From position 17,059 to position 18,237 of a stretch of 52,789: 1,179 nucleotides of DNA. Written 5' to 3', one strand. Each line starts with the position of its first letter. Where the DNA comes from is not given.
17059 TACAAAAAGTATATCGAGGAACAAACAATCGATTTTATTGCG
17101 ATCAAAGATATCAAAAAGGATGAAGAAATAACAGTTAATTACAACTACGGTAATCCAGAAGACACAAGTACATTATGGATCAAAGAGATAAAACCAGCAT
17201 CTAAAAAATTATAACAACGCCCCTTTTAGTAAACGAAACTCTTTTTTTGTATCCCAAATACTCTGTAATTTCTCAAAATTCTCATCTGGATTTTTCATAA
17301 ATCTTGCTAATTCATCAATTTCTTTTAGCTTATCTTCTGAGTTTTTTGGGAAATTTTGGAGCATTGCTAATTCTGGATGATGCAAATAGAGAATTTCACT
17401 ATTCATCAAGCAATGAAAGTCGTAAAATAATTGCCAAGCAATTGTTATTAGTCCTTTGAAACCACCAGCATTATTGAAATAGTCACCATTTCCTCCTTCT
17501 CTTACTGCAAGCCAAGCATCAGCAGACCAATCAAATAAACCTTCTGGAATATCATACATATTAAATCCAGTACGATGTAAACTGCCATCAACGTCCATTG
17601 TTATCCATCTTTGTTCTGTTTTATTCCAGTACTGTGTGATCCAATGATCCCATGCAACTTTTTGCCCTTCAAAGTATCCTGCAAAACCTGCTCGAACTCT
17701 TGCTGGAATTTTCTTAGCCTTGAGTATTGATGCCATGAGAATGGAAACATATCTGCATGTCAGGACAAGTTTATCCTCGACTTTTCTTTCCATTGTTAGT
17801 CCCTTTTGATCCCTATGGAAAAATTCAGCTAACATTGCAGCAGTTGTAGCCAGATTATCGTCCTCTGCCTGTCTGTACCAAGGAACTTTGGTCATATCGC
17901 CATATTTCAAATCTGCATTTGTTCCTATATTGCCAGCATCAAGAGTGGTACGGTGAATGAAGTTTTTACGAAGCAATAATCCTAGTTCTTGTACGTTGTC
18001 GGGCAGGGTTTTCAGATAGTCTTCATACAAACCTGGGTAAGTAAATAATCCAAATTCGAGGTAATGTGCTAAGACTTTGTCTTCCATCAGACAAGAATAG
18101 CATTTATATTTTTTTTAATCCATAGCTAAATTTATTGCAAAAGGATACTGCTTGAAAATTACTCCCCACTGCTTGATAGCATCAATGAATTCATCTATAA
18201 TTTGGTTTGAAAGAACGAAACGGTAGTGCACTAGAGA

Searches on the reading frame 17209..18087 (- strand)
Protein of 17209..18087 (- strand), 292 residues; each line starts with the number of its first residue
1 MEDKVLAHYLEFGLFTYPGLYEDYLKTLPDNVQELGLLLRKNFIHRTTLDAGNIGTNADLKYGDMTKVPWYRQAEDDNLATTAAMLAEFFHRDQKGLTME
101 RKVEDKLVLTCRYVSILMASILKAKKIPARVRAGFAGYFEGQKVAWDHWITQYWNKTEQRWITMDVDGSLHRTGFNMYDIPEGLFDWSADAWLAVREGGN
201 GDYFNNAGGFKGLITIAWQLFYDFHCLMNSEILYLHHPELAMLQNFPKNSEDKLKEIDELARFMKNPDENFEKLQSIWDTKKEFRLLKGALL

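Call 12: search_protein_families(library=pfam, proteins=[window:17209-18087:-], max_evalue=0.001)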
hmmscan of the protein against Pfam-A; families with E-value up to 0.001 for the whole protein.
window:17209-18087:- (292 aa): 1 family
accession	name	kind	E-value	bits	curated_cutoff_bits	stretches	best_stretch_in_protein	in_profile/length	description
PF01841.26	Transglut_core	-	0.0002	22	23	1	110-165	53-107/108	Transglutaminase-like superfamily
